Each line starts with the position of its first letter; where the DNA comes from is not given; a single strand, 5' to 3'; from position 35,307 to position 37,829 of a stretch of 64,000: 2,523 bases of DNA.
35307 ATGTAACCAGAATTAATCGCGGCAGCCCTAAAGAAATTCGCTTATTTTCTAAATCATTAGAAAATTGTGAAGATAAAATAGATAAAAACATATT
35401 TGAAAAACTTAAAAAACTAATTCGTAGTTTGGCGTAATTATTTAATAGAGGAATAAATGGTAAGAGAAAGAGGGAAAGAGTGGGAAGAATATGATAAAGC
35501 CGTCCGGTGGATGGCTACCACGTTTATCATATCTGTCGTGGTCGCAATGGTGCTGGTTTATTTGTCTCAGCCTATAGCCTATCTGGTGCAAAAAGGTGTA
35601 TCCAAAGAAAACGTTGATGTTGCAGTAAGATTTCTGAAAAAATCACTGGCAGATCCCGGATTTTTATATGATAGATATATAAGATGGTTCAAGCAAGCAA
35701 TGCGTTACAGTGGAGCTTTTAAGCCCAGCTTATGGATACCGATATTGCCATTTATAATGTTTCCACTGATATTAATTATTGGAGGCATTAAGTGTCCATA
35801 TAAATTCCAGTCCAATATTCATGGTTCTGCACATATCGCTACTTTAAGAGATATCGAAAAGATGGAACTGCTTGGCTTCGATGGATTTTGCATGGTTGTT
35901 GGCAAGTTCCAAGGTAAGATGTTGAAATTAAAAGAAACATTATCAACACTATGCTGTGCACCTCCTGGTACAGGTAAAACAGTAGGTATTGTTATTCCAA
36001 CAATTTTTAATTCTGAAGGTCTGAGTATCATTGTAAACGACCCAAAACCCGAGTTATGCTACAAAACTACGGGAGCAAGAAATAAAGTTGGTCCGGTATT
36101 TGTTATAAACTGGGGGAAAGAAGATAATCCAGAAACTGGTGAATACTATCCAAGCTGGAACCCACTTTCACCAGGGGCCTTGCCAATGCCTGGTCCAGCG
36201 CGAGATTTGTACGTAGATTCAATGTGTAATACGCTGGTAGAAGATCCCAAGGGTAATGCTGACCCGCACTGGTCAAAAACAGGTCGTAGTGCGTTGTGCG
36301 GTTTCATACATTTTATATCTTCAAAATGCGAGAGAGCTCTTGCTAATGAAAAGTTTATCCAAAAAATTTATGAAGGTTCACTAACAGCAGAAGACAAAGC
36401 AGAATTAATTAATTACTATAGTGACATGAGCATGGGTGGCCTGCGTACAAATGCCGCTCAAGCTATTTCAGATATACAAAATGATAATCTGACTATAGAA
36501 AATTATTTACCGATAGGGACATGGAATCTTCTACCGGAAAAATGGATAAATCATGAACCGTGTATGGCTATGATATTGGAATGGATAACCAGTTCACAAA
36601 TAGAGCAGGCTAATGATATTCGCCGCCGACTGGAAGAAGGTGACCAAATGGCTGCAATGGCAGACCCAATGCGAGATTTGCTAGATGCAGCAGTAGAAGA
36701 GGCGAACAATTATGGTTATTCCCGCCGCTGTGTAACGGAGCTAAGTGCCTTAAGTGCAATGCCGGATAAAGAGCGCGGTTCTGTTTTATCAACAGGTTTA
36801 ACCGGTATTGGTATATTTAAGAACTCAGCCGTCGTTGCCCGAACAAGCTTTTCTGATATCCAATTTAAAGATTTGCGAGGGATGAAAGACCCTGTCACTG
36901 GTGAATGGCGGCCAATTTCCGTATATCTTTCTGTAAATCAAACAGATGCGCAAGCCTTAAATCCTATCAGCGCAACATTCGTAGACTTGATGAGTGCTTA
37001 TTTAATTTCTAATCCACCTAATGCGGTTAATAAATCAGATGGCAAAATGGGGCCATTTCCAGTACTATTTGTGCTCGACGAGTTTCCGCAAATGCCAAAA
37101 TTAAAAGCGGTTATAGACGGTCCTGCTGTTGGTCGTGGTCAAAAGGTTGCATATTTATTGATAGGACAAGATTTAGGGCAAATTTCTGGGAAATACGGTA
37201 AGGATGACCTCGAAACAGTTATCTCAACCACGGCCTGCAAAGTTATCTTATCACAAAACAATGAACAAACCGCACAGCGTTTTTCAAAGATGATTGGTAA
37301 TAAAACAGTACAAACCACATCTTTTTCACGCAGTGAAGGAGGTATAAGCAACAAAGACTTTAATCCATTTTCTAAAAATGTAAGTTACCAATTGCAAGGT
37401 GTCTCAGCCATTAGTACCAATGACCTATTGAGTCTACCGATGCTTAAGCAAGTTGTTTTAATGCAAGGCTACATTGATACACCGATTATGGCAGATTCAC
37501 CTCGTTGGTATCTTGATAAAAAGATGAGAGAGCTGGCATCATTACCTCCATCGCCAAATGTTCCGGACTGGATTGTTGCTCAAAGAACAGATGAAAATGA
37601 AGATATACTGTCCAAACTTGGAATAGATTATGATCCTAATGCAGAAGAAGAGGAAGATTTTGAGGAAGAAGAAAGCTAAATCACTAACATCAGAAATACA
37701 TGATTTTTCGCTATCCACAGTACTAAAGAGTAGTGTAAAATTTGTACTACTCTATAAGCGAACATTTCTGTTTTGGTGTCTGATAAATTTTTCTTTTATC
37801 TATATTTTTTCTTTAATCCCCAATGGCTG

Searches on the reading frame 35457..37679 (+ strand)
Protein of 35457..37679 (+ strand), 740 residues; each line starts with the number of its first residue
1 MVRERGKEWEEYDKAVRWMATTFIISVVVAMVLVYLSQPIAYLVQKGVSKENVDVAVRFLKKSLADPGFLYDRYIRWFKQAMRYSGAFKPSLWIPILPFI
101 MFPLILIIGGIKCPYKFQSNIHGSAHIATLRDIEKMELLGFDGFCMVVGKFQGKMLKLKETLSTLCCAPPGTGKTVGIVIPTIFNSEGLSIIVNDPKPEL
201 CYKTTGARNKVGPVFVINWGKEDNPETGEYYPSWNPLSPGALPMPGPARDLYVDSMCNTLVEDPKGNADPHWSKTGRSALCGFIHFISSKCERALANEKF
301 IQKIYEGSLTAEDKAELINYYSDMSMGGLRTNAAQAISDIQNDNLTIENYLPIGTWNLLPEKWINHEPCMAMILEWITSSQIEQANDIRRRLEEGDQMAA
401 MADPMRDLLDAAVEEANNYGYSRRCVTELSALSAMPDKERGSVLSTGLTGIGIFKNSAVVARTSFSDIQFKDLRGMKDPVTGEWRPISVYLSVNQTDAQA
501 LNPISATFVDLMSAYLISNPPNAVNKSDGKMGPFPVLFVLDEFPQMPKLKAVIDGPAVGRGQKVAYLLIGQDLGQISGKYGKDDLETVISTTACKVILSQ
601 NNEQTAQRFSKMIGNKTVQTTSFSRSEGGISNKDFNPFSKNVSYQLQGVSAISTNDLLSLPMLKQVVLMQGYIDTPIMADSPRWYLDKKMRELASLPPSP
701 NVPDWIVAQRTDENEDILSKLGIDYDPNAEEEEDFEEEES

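Call 4: search_protein_families(library=pfam, proteins=[window:35457-37679:+], max_evalue=0.1)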
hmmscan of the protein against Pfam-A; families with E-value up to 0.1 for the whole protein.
window:35457-37679:+ (740 aa): 4 families
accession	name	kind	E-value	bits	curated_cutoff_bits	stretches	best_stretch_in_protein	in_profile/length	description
PF02534.20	T4SS-DNA_transf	-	1.1e-54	186.5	20.1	2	420-692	203-453/468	Type IV secretory system Conjugative DNA transfer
PF12696.13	TraG-D_C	-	1.2e-22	80.6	22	1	535-661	1-125/126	TraM recognition site of TraD and TraG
PF10412.15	TrwB_AAD_bind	-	3.4e-19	69.5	20.5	1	488-674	207-380/387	Type IV secretion-system coupling protein DNA-binding domain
PF00270.35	DEAD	-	0.021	15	26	1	162-204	15-61/167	DEAD/DEAH box helicase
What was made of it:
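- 35457..37679 (+): g5: 740-aa VirD4/TraG-type type IV coupling protein (2 TM, Walker A GTGKT, acidic C-terminal tail). PF02534 1.1e-54, PF12696 and PF10412 (call 4).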

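Call 5: search_protein_families(library=ncbifam, proteins=[window:35457-37679:+], max_evalue=0.1)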
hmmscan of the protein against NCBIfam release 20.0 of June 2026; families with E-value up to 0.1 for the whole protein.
window:35457-37679:+ (740 aa): 10 families
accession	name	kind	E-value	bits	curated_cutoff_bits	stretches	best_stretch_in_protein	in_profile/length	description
NF045973.1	conju_CD1115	equivalog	1.1e-42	146.4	250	2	388-671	164-424/442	VirD4-like conjugal transfer protein, CD1115 family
NF010472.0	PRK13897.1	equivalog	3.5e-38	131.6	728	2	431-691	319-557/657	type IV secretion system component VirD4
NF010450.0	PRK13876.1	subfamily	2.7e-33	115.1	674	2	437-716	317-575/667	IncP-type conjugal transfer protein TraG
NF010453.0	PRK13880.1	subfamily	3.7e-29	101.4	586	2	401-649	308-548/630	conjugal transfer coupling protein TraG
NF010424.0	PRK13850.1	equivalog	3.3e-28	98.3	681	2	442-693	315-539/670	type IV secretion system ATPase VirD4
NF010394.0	PRK13822.1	subfamily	1.6e-12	47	443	1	522-693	466-630/643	conjugal transfer coupling protein TraG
TIGR02767.1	TraG-Ti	equivalog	7.5e-12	44.8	686.2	1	522-691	454-615/623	Ti-type conjugative transfer system protein TraG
TIGR02759.1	TraD_Ftype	equivalog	7.1e-09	35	521.35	1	483-671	365-540/566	type IV conjugative transfer system coupling protein TraD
TIGR03743.1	SXT_TraD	subfamily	2.4e-08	32.9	366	1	533-671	485-625/636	conjugative transfer system coupling protein TraD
NF041326.1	Bacteroid_MobC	subfamily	1.9e-06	26.6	900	1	538-627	460-547/655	conjugal transfer protein MobC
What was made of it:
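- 35457..37679 (+): NCBIfam VirD4-like (call 5).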

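Call 16: search_protein_families(library=phrogs, proteins=[window:35457-37679:+], max_evalue=0.01)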
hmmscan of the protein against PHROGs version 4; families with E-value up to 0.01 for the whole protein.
window:35457-37679:+ (740 aa): 0 families

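Call 35: find_homologous_proteins(query=window:35457-37679:+, max_evalue=1e-20)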
Query window:35457-37679:+ (740 aa): 1771 proteins with E <= 1e-20 among 8000 candidates; the best 120 are listed.
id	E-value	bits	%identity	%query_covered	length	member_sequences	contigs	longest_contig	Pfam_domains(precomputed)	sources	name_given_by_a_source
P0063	0.0e+0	1709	100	100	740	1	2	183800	PF10412.16,PF02534.21,PF12696.14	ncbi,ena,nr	ncbi:MAG: type IV secretory system conjugative DNA transfer family protein [Alphaproteobacteria bact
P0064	0.0e+0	1685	98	100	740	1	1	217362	PF10412.16,PF02534.21,PF12696.14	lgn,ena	-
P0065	0.0e+0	1583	90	99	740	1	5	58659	PF10412.16,PF02534.21,PF12696.14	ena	-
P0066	0.0e+0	1572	90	99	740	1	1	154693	PF10412.16,PF02534.21,PF12696.14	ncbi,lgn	-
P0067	0.0e+0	1571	89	99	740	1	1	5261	PF10412.16,PF02534.21,PF12696.14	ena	-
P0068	0.0e+0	1571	90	99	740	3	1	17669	PF10412.16,PF02534.21,PF12696.14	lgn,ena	-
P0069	0.0e+0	1565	90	99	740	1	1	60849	PF10412.16,PF02534.21,PF12696.14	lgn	-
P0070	0.0e+0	1562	89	99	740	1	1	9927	PF10412.16,PF02534.21,PF12696.14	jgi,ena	-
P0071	0.0e+0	1562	89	99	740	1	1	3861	PF10412.16,PF02534.21,PF12696.14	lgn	-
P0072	0.0e+0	1559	88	99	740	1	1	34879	PF10412.16,PF02534.21,PF12696.14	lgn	-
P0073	0.0e+0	1556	89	99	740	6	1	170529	PF10412.16,PF02534.21,PF12696.14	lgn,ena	-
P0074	0.0e+0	1514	86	99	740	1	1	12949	PF10412.16,PF02534.21,PF12696.14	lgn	-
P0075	0.0e+0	1506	87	99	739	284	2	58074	PF10412.16,PF02534.21,PF12696.14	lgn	-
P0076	0.0e+0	1502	87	99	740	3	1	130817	PF10412.16,PF02534.21,PF12696.14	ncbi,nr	ncbi:MAG: type IV secretory system conjugative DNA transfer family protein [Acetobacter sp.]|nr:type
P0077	0.0e+0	1496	87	99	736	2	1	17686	PF10412.16,PF02534.21,PF12696.14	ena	-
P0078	0.0e+0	1492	85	99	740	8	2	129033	PF10412.16,PF02534.21,PF12696.14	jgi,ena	-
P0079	0.0e+0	1489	87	99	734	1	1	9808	PF10412.16,PF02534.21,PF12696.14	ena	-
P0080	0.0e+0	1484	84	99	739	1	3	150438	PF10412.16,PF02534.21,PF12696.14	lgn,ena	-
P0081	0.0e+0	1474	84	99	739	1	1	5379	PF10412.16,PF02534.21,PF12696.14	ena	-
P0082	0.0e+0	1469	83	99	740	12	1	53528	PF10412.16,PF02534.21,PF12696.14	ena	-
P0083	0.0e+0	1467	84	100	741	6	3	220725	PF10412.16,PF02534.21,PF12696.14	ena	-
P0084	0.0e+0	1462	84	99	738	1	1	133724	PF10412.16,PF02534.21,PF12696.14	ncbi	-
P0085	0.0e+0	1461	83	99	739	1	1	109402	PF10412.16,PF02534.21,PF12696.14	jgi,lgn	-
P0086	0.0e+0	1454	85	99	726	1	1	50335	PF10412.16,PF02534.21,PF12696.14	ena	-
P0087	0.0e+0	1451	85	99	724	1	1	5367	PF10412.16,PF02534.21,PF12696.14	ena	-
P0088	0.0e+0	1449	83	98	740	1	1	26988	PF10412.16,PF02534.21,PF12696.14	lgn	-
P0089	0.0e+0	1448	82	100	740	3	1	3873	PF10412.16,PF02534.21,PF12696.14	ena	-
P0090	0.0e+0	1446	83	98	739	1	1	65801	PF10412.16,PF02534.21,PF12696.14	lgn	-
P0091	0.0e+0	1446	83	99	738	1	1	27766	PF10412.16,PF02534.21,PF12696.14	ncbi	-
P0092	0.0e+0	1439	82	99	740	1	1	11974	PF10412.16,PF02534.21,PF12696.14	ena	-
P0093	0.0e+0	1436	82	99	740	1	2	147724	PF10412.16,PF02534.21,PF12696.14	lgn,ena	-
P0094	0.0e+0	1434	81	99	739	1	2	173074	PF10412.16,PF02534.21,PF12696.14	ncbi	-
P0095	0.0e+0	1434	81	99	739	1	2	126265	PF10412.16,PF02534.21,PF12696.14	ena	-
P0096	0.0e+0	1433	82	99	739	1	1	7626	PF10412.16,PF02534.21,PF12696.14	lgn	-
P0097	0.0e+0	1433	81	99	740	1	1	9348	PF10412.16,PF02534.21,PF12696.14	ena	-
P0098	0.0e+0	1418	81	99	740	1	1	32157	PF10412.16,PF02534.21,PF12696.14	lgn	-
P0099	0.0e+0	1404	81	98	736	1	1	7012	PF10412.16,PF02534.21,PF12696.14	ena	-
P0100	0.0e+0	1388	79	100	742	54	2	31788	PF10412.16,PF02534.21,PF12696.14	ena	-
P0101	0.0e+0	1376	79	100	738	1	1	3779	PF10412.16,PF02534.21,PF12696.14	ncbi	-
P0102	0.0e+0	1351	77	100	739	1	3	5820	PF10412.16,PF02534.21,PF12696.14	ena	-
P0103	0.0e+0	1328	75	99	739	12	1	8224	PF10412.16,PF02534.21,PF12696.14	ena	-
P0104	0.0e+0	1307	74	100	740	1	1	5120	PF10412.16,PF02534.21,PF12696.14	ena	-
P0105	0.0e+0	1269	75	98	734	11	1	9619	PF10412.16,PF02534.21,PF12696.14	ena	-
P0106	0.0e+0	1265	74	98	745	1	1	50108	PF10412.16,PF02534.21,PF12696.14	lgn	-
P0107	0.0e+0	1263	75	98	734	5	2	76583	PF10412.16,PF02534.21,PF12696.14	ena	-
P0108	0.0e+0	1253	72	100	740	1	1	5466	PF10412.16,PF02534.21,PF12696.14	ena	-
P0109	0.0e+0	1253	73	98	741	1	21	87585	PF10412.16,PF02534.21,PF12696.14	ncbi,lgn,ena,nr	ncbi:MAG: type IV secretory system conjugative DNA transfer family protein [Alphaproteobacteria bact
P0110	0.0e+0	1253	73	98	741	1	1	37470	PF10412.16,PF02534.21,PF12696.14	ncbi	-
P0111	0.0e+0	1253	73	100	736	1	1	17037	PF10412.16,PF02534.21,PF12696.14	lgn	-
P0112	0.0e+0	1253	73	98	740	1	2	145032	PF10412.16,PF02534.21,PF12696.14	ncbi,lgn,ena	-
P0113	0.0e+0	1251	73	98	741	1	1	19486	PF10412.16,PF02534.21,PF12696.14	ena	-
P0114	0.0e+0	1251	73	98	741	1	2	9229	PF10412.16,PF02534.21,PF12696.14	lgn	-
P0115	0.0e+0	1250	72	98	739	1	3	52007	PF10412.16,PF02534.21,PF12696.14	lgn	-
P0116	0.0e+0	1249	73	98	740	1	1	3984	PF10412.16,PF02534.21,PF12696.14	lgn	-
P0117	0.0e+0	1249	74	98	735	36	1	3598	PF10412.16,PF02534.21,PF12696.14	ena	-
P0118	0.0e+0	1247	72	98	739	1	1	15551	PF10412.16,PF02534.21,PF12696.14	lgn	-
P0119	0.0e+0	1247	72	98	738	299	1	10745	PF10412.16,PF02534.21,PF12696.14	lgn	-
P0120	0.0e+0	1246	72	100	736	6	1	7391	PF10412.16,PF02534.21,PF12696.14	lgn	-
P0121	0.0e+0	1245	72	98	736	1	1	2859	PF10412.16,PF02534.21,PF12696.14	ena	-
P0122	0.0e+0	1244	72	98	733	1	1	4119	PF10412.16,PF02534.21,PF12696.14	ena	-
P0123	0.0e+0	1242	72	98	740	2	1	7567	PF10412.16,PF02534.21,PF12696.14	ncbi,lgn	-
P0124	0.0e+0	1242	72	98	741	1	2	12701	PF10412.16,PF02534.21,PF12696.14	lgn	-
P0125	0.0e+0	1241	72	100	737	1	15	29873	PF10412.16,PF02534.21,PF12696.14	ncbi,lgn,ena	-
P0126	0.0e+0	1241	72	100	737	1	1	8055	PF10412.16,PF02534.21,PF12696.14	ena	-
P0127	0.0e+0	1241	72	100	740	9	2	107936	PF10412.16,PF02534.21,PF12696.14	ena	-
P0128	0.0e+0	1241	72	98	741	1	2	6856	PF10412.16,PF02534.21,PF12696.14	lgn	-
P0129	0.0e+0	1241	72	98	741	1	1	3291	PF10412.16,PF02534.21,PF12696.14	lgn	-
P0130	0.0e+0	1239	72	100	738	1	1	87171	PF10412.16,PF02534.21,PF12696.14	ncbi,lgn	-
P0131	0.0e+0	1239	72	100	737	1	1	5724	PF10412.16,PF02534.21,PF12696.14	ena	-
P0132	0.0e+0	1239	72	100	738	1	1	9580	PF10412.16,PF02534.21,PF12696.14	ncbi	-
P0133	0.0e+0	1239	72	100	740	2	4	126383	PF10412.16,PF02534.21,PF12696.14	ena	-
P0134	0.0e+0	1238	72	100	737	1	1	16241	PF10412.16,PF02534.21,PF12696.14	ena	-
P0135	0.0e+0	1238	73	99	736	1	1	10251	PF10412.16,PF02534.21,PF12696.14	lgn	-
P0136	0.0e+0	1237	72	98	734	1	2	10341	PF10412.16,PF02534.21,PF12696.14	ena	-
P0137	0.0e+0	1237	72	98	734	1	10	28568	PF10412.16,PF02534.21,PF12696.14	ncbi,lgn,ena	-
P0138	0.0e+0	1237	72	98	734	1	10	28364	PF10412.16,PF02534.21,PF12696.14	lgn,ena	-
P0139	0.0e+0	1237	72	100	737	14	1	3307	PF10412.16,PF02534.21,PF12696.14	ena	-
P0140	0.0e+0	1237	72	98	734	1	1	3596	PF10412.16,PF02534.21,PF12696.14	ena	-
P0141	0.0e+0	1237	72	98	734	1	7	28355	PF10412.16,PF02534.21,PF12696.14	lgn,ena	-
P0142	0.0e+0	1237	72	98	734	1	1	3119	PF10412.16,PF02534.21,PF12696.14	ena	-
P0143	0.0e+0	1236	72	100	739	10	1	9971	PF10412.16,PF02534.21,PF12696.14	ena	-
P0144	0.0e+0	1236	73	98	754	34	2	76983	PF10412.16,PF02534.21,PF12696.14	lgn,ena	-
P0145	0.0e+0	1235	72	100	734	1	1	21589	PF10412.16,PF02534.21,PF12696.14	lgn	-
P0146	0.0e+0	1235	72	98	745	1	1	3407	PF10412.16,PF02534.21,PF12696.14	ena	-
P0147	0.0e+0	1235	72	98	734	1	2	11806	PF10412.16,PF02534.21,PF12696.14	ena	-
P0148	0.0e+0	1235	72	100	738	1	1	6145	PF10412.16,PF02534.21,PF12696.14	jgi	-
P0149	0.0e+0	1235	73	98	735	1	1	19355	PF10412.16,PF02534.21,PF12696.14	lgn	-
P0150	0.0e+0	1234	72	99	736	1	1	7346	PF10412.16,PF02534.21,PF12696.14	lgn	-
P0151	0.0e+0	1234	72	98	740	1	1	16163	PF10412.16,PF02534.21,PF12696.14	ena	-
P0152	0.0e+0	1234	72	99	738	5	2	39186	PF10412.16,PF02534.21,PF12696.14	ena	-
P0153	0.0e+0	1234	72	98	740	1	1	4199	PF10412.16,PF02534.21,PF12696.14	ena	-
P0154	0.0e+0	1234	72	100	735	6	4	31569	PF10412.16,PF02534.21,PF12696.14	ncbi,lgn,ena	-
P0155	0.0e+0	1234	72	98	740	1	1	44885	PF10412.16,PF02534.21,PF12696.14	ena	-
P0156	0.0e+0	1234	72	98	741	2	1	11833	PF10412.16,PF02534.21,PF12696.14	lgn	-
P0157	0.0e+0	1234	72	100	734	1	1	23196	PF10412.16,PF02534.21,PF12696.14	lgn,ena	-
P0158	0.0e+0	1234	72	100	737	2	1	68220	PF10412.16,PF02534.21,PF12696.14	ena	-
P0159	0.0e+0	1233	72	98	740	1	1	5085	PF10412.16,PF02534.21,PF12696.14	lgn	-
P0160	0.0e+0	1233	72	99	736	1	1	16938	PF10412.16,PF02534.21,PF12696.14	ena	-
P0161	0.0e+0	1233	72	98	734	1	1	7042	PF10412.16,PF02534.21,PF12696.14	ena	-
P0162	0.0e+0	1233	72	98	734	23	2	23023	PF10412.16,PF02534.21,PF12696.14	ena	-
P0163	0.0e+0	1233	72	98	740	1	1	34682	PF10412.16,PF02534.21,PF12696.14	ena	-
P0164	0.0e+0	1233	72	98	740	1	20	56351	PF10412.16,PF02534.21,PF12696.14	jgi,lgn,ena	jgi:type IV secretion system protein VirD4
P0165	0.0e+0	1233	72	98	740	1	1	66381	PF10412.16,PF02534.21,PF12696.14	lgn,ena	-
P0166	0.0e+0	1233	72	98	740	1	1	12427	PF10412.16,PF02534.21,PF12696.14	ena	-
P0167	0.0e+0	1233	72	98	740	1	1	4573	PF10412.16,PF02534.21,PF12696.14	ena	-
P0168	0.0e+0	1233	72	100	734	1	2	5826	PF10412.16,PF02534.21,PF12696.14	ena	-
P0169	0.0e+0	1233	72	99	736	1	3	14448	PF10412.16,PF02534.21,PF12696.14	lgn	-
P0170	0.0e+0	1233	72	98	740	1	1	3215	PF10412.16,PF02534.21,PF12696.14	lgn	-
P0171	0.0e+0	1232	72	98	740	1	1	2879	PF10412.16,PF02534.21,PF12696.14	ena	-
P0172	0.0e+0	1232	72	98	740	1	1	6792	PF10412.16,PF02534.21,PF12696.14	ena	-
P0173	0.0e+0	1232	72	98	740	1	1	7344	PF10412.16,PF02534.21,PF12696.14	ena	-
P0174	0.0e+0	1232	72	98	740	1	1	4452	PF10412.16,PF02534.21,PF12696.14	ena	-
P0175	0.0e+0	1232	72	98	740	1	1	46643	PF10412.16,PF02534.21,PF12696.14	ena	-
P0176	0.0e+0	1232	72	98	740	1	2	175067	PF10412.16,PF02534.21,PF12696.14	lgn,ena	-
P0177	0.0e+0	1232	72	98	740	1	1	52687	PF10412.16,PF02534.21,PF12696.14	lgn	-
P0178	0.0e+0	1232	72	98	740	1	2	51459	PF10412.16,PF02534.21,PF12696.14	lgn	-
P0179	0.0e+0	1232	72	98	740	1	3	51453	PF10412.16,PF02534.21,PF12696.14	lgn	-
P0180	0.0e+0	1232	72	98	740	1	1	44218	PF10412.16,PF02534.21,PF12696.14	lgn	-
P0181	0.0e+0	1232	72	98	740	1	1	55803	PF10412.16,PF02534.21,PF12696.14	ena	-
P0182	0.0e+0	1232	72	98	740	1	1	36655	PF10412.16,PF02534.21,PF12696.14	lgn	-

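Call 36: search_solved_structures(query=window:35457-37679:+, max_evalue=0.001)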
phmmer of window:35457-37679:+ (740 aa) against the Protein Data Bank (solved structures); distinct sequences matched with E-value up to 0.001: 0.

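Call 39: find_encoding_contigs(protein=P0064, flank=10000, max_places=2)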
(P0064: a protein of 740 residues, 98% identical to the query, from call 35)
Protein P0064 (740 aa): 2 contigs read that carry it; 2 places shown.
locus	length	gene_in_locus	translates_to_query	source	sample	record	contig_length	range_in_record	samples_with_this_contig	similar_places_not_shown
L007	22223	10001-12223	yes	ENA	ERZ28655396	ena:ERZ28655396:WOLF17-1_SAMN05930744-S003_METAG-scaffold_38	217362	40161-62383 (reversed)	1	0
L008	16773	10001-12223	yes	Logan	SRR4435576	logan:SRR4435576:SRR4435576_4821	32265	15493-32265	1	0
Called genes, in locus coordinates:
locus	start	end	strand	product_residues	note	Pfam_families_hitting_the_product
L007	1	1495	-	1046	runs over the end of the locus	PF00873:ACR_tran, PF03176:MMPL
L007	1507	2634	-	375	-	PF25919:BSH_CusB (faint), PF25917:BSH_RND, PF25973:BSH_CzcB, PF25881:HH_YBHG (weak), PF25944:Beta-barrel_RND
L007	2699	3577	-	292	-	PF04542:Sigma70_r2, PF04545:Sigma70_r4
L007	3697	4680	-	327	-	PF01479:S4, PF00849:PseudoU_synth_2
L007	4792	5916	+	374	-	-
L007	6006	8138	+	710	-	-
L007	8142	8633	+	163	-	-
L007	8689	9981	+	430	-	-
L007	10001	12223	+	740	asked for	PF02534:T4SS-DNA_transf, PF10412:TrwB_AAD_bind, PF12696:TraG-D_C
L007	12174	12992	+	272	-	-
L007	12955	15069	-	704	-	PF22745:Nlig-Ia, PF01653:DNA_ligase_aden, PF03120:OB_DNA_ligase, PF03119:DNA_ligase_ZBD, PF14520:HHH_5 (faint), PF12826:HHH_2, PF00533:BRCT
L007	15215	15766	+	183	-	PF05198:IF3_N, PF00707:IF3_C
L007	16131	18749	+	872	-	PF01501:Glyco_transf_8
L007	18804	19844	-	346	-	PF01116:F_bP_aldolase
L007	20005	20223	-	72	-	-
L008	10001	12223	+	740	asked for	PF02534:T4SS-DNA_transf, PF10412:TrwB_AAD_bind, PF12696:TraG-D_C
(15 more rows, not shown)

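Call 40: find_encoding_contigs(protein=P0066, flank=10000, max_places=2)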
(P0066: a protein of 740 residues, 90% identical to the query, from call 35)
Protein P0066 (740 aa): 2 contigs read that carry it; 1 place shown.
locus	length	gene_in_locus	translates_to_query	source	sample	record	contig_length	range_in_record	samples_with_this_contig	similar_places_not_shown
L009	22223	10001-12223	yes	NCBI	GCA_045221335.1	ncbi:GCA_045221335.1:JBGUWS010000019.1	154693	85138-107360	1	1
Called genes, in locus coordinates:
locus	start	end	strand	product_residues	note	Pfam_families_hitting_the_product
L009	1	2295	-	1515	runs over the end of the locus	PF00873:ACR_tran, PF03176:MMPL, PF02321:OEP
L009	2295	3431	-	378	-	PF25917:BSH_RND, PF25973:BSH_CzcB (faint), PF25944:Beta-barrel_RND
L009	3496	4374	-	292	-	PF04542:Sigma70_r2, PF04545:Sigma70_r4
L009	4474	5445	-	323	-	PF01479:S4, PF00849:PseudoU_synth_2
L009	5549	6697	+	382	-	-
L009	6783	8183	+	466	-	-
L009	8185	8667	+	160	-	-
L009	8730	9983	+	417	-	-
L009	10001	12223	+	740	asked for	PF02534:T4SS-DNA_transf, PF10412:TrwB_AAD_bind, PF12696:TraG-D_C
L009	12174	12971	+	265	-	-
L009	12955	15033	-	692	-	PF22745:Nlig-Ia, PF01653:DNA_ligase_aden, PF03120:OB_DNA_ligase, PF03119:DNA_ligase_ZBD, PF14520:HHH_5 (faint), PF12826:HHH_2, PF00533:BRCT, PF12738:PTCB-BRCT (faint)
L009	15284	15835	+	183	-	PF05198:IF3_N, PF00707:IF3_C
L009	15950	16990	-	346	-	PF01116:F_bP_aldolase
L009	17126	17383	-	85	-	-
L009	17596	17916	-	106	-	-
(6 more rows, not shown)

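Call 41: find_encoding_contigs(protein=P0073, flank=10000, max_places=2)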
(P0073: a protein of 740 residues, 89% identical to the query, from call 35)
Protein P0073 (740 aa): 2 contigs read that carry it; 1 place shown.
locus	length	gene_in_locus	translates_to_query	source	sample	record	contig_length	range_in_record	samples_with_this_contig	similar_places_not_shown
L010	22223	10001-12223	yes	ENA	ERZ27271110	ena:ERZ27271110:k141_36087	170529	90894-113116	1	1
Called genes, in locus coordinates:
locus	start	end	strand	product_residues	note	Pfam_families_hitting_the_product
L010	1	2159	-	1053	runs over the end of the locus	PF00873:ACR_tran, PF03176:MMPL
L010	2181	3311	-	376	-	PF25917:BSH_RND, PF25973:BSH_CzcB (weak), PF25944:Beta-barrel_RND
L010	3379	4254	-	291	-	PF00140:Sigma70_r1_2 (weak), PF04542:Sigma70_r2, PF04545:Sigma70_r4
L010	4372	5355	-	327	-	PF00849:PseudoU_synth_2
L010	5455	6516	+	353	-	-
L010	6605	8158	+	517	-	-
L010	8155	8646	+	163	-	-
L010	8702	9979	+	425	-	-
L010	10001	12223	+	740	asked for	PF02534:T4SS-DNA_transf, PF10412:TrwB_AAD_bind, PF12696:TraG-D_C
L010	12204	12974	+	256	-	-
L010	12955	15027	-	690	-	PF22745:Nlig-Ia, PF01653:DNA_ligase_aden, PF03120:OB_DNA_ligase, PF03119:DNA_ligase_ZBD, PF12826:HHH_2, PF00533:BRCT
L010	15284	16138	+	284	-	-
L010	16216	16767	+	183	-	PF05198:IF3_N, PF00707:IF3_C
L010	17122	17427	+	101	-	PF13560:HTH_31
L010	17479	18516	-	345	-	PF01116:F_bP_aldolase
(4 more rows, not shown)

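Call 45: search_protein_families(library=padloc, proteins=[window:35457-37679:+], max_evalue=0.01)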
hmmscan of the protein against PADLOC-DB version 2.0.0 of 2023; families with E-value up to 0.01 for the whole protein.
window:35457-37679:+ (740 aa): 0 families
